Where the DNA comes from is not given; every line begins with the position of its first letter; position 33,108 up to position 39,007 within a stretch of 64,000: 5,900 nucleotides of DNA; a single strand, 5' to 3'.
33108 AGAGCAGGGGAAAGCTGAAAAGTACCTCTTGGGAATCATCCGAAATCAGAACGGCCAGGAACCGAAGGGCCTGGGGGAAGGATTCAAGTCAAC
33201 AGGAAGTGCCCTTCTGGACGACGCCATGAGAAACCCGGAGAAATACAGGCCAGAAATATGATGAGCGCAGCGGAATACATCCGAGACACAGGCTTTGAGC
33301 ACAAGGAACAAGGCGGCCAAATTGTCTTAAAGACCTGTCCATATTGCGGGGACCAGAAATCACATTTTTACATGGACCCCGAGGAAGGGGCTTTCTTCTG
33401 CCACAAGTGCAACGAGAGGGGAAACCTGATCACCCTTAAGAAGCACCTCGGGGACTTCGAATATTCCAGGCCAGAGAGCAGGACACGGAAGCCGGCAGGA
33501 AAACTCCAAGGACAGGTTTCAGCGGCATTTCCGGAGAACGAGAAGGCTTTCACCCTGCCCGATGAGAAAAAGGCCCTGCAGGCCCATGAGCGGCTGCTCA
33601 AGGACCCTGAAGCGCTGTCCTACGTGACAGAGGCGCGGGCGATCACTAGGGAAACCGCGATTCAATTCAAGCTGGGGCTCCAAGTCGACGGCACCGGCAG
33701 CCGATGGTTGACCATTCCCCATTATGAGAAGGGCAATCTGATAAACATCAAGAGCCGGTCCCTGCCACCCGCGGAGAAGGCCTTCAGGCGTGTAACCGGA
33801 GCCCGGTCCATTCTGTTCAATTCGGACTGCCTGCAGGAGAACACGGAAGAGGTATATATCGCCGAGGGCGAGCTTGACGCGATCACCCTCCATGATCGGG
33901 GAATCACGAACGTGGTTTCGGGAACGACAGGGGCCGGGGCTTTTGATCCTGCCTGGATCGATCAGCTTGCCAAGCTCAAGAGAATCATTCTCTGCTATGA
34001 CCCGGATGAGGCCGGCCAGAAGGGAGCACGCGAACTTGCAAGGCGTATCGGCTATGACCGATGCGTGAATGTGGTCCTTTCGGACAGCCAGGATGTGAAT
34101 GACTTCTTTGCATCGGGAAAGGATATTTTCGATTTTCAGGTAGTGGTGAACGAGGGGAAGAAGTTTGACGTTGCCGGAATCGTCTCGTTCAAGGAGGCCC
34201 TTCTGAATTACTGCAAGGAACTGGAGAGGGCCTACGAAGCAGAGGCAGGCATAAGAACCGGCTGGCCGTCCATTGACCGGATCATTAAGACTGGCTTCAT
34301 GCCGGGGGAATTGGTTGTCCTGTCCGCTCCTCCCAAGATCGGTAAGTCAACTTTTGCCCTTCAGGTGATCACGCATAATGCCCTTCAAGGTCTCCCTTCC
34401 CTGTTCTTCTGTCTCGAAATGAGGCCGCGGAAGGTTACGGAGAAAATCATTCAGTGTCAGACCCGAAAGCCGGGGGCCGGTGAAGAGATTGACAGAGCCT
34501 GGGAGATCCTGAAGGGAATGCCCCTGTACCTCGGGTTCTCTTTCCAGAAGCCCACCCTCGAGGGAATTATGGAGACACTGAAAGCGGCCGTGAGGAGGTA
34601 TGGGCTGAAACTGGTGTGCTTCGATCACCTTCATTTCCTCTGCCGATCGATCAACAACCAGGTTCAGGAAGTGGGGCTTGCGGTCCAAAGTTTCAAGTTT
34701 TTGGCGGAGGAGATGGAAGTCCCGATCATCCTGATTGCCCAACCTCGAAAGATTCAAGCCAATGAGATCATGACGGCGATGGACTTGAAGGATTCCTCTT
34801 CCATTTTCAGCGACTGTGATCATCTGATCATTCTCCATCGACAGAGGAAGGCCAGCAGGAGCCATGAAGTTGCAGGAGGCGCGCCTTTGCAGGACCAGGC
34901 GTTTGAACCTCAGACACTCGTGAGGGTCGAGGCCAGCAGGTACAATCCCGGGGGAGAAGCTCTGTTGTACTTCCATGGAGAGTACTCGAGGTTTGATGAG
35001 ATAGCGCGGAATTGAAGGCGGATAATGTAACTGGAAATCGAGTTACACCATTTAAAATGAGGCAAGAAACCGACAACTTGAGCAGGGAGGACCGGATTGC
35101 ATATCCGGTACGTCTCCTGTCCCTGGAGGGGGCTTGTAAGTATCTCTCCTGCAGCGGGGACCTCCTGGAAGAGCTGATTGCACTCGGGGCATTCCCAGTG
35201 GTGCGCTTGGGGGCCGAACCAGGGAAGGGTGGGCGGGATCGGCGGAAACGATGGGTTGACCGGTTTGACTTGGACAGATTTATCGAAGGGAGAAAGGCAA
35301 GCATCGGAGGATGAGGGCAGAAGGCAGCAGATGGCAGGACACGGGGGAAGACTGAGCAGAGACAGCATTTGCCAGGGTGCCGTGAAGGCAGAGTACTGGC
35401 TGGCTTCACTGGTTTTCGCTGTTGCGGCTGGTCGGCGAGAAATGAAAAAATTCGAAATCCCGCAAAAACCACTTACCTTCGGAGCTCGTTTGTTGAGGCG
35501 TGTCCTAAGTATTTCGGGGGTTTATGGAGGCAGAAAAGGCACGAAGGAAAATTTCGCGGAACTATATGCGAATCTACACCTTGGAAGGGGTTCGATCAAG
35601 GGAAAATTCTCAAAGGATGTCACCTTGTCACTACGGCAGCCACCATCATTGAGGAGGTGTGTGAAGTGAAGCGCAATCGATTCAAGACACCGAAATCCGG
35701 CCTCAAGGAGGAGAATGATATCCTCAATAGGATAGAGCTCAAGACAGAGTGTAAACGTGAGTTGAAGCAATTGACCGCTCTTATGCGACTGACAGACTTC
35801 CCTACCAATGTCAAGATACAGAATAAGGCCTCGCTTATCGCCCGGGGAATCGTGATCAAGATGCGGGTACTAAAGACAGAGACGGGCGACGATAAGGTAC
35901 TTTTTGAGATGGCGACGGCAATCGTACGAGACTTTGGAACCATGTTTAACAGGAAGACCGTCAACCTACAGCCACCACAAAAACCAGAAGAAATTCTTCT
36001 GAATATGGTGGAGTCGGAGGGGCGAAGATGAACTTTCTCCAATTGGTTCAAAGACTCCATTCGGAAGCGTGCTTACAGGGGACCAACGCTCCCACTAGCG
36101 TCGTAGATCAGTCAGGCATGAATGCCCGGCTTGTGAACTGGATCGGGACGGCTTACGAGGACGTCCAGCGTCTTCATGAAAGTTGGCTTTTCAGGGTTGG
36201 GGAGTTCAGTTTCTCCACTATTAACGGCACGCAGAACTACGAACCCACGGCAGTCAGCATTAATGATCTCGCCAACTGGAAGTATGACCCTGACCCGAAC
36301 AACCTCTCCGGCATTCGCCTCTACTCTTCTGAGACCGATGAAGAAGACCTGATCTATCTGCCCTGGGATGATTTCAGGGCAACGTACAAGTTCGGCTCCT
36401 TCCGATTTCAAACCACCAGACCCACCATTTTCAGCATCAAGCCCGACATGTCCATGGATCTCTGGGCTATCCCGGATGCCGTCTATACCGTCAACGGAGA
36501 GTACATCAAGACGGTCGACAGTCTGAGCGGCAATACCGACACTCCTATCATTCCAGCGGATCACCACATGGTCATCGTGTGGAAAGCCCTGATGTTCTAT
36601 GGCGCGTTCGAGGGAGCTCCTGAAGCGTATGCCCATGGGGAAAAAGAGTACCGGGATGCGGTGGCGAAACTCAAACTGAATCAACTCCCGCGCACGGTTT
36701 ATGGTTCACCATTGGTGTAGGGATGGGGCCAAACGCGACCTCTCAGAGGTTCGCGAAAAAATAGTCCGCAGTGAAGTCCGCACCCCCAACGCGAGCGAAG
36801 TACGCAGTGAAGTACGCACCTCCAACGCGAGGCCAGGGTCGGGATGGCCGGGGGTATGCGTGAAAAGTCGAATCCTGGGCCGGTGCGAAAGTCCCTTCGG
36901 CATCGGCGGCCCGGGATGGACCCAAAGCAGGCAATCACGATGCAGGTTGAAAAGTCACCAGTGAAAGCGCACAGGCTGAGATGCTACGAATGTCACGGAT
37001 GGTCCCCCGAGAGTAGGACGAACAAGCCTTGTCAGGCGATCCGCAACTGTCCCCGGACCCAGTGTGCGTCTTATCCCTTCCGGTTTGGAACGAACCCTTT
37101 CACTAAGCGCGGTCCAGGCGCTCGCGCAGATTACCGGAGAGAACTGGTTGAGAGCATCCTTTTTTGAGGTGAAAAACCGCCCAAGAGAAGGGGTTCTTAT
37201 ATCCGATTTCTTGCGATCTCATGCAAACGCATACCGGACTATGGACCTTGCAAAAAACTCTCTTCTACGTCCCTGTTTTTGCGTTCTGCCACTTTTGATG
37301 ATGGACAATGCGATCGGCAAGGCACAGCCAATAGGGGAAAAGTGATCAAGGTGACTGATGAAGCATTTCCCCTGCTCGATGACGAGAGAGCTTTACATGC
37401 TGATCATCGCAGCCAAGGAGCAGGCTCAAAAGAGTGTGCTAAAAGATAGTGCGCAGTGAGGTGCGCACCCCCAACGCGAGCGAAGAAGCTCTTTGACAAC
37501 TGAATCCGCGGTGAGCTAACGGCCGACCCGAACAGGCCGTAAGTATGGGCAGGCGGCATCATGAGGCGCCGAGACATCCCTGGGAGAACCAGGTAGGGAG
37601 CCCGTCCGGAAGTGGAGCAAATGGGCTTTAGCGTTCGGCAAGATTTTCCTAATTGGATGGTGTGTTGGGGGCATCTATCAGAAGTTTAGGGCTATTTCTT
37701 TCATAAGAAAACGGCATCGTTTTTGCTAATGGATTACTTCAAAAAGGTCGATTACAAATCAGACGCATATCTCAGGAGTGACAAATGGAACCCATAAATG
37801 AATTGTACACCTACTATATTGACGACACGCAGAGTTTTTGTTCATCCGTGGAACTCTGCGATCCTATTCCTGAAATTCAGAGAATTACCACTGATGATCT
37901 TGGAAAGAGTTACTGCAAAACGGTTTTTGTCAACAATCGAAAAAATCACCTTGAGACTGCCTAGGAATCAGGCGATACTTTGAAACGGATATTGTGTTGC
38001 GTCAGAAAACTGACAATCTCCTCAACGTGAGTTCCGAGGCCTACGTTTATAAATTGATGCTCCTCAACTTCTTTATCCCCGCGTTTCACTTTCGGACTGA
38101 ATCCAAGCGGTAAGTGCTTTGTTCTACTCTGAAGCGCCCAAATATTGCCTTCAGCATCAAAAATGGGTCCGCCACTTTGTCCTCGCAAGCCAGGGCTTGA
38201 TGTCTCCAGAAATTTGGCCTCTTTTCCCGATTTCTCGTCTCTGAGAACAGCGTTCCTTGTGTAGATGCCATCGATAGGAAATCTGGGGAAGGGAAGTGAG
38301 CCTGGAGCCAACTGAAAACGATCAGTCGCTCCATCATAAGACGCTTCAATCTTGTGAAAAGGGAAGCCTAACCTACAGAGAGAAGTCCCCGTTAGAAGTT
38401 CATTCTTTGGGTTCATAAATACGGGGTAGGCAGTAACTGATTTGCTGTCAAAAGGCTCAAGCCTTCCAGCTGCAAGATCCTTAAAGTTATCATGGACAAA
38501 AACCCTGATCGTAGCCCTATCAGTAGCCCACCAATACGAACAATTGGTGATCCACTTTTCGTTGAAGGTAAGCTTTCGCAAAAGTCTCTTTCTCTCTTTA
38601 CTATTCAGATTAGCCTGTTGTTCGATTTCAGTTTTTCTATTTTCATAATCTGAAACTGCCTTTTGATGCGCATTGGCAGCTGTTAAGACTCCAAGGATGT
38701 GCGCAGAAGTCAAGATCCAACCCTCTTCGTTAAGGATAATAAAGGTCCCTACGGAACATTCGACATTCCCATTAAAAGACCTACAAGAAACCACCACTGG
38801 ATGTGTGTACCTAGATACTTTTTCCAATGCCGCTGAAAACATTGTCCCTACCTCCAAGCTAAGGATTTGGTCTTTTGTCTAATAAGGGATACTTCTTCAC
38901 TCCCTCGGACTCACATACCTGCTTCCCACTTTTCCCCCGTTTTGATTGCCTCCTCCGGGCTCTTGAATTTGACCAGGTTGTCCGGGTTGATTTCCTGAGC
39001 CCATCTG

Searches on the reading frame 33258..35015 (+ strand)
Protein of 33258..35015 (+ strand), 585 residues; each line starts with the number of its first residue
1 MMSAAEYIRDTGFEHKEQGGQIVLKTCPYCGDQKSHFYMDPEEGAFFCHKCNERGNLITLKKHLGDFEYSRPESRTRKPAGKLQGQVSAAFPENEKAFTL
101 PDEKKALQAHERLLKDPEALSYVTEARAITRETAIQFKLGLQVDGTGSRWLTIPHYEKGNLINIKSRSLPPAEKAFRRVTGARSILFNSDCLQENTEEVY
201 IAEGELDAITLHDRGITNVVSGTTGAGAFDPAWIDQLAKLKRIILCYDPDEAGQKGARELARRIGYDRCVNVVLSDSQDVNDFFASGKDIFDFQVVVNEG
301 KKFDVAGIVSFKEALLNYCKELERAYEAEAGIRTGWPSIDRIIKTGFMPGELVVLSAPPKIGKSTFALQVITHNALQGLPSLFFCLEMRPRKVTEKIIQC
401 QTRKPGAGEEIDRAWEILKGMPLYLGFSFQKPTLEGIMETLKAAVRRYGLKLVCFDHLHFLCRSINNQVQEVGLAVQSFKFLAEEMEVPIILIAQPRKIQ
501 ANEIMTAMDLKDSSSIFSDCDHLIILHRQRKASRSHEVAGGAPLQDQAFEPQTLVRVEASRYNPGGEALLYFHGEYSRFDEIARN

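Call 70: search_protein_families(library=ncbifam, proteins=[window:33258-35015:+], max_evalue=0.001)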
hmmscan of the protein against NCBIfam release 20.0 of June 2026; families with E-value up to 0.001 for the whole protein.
window:33258-35015:+ (585 aa): 19 families
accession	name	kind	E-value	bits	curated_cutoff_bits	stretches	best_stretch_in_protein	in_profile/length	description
TIGR00665.1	DnaB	equivalog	1.7e-29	103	385.25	1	305-583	148-434/435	replicative DNA helicase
TIGR03600.1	phage_DnaB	exception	1.7e-27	96.5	498.65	1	296-539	138-399/421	phage replicative helicase, DnaB family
TIGR01391.1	dnaG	equivalog_domain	8.4e-19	67.7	283.6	2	184-285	241-346/414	DNA primase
NF004384.0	PRK05748.1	equivalog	4.7e-18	65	525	1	307-584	158-444/452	replicative DNA helicase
NF005852.0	PRK07773.1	equivalog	7.8e-18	64.1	780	1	274-516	144-399/886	replicative DNA helicase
NF006306.0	PRK08506.1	equivalog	3.6e-17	62.1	596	1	297-529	139-387/472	replicative DNA helicase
NF004109.0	PRK05595.1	equivalog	4.7e-16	58.5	737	1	287-535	142-402/444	replicative DNA helicase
NF006443.0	PRK08760.1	equivalog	5.8e-15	54.6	741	1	306-584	183-469/476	replicative DNA helicase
NF040583.1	dnaB_SPI-7_type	exception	6.1e-15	55.2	655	2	441-531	299-394/434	SPI-7-type island replicative DNA helicase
NF005369.0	PRK06904.1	equivalog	5.3e-14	51.8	809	2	447-584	334-466/474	replicative DNA helicase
NF005240.0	PRK06749.1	subfamily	5.5e-14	51.8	686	1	308-533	145-389/428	replicative DNA helicase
NF006606.0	PRK09165.1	equivalog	1.5e-13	50.2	540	1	306-584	171-489/497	replicative DNA helicase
NF005945.0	PRK08006.1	equivalog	2.4e-13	49.7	898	1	323-583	198-464/471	replicative DNA helicase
NF005424.0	PRK07004.1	equivalog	2.8e-12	45.9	834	1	330-583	194-452/460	replicative DNA helicase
NF006458.0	PRK08840.1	equivalog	3.4e-12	45.8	884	1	329-583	197-457/464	replicative DNA helicase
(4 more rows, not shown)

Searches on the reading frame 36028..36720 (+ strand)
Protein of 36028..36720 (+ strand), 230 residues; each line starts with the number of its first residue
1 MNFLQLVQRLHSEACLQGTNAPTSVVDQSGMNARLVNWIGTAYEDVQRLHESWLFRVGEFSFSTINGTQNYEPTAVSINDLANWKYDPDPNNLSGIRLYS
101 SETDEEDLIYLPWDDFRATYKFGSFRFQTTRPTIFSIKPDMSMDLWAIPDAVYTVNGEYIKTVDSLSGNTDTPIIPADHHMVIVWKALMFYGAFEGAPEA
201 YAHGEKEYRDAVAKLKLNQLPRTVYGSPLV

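Call 41: search_protein_families(library=pfam, proteins=[window:36028-36720:+], max_evalue=0.001)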
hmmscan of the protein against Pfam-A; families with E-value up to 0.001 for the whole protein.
window:36028-36720:+ (230 aa): 1 family
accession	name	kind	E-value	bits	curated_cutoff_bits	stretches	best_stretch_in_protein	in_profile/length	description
PF24175.2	SU10_adaptor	-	2.6e-11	44.8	27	1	1-219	1-182/194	SU10 adaptor protein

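Call 78: search_protein_families(library=padloc, proteins=[window:36028-36720:+], max_evalue=0.001)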
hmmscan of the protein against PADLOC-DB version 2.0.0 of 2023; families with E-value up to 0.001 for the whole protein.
window:36028-36720:+ (230 aa): 0 families

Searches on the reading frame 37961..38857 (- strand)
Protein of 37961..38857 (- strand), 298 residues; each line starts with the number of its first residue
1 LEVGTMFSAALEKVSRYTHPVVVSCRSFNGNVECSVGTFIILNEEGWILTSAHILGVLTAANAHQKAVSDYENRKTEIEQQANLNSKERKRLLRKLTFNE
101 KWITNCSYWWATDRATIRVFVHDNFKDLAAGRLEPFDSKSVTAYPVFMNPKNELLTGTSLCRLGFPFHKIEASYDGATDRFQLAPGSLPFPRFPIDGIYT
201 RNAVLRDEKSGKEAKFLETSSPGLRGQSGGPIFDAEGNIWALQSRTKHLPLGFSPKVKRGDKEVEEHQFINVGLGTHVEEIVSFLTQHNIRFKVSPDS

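Call 41: search_protein_families(library=pfam, proteins=[window:37961-38857:-], max_evalue=0.001)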
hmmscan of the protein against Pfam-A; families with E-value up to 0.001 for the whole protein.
window:37961-38857:- (298 aa): 1 family
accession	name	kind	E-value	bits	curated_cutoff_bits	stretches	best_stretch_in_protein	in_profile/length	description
PF13365.12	Trypsin_2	-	7.1e-08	33.7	27.6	1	38-241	2-143/144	Trypsin-like peptidase domain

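Call 78: search_protein_families(library=padloc, proteins=[window:37961-38857:-], max_evalue=0.001)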
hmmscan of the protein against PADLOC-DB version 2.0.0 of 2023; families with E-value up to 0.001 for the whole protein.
window:37961-38857:- (298 aa): 2 families
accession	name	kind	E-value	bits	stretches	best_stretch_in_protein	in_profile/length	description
PDLC02960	RT-Protease_XI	-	0.00013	19.1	0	36-246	349-486/506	single gene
PDLC02959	RT-Protease_XI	-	0.00013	19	0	114-246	388-489/510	single gene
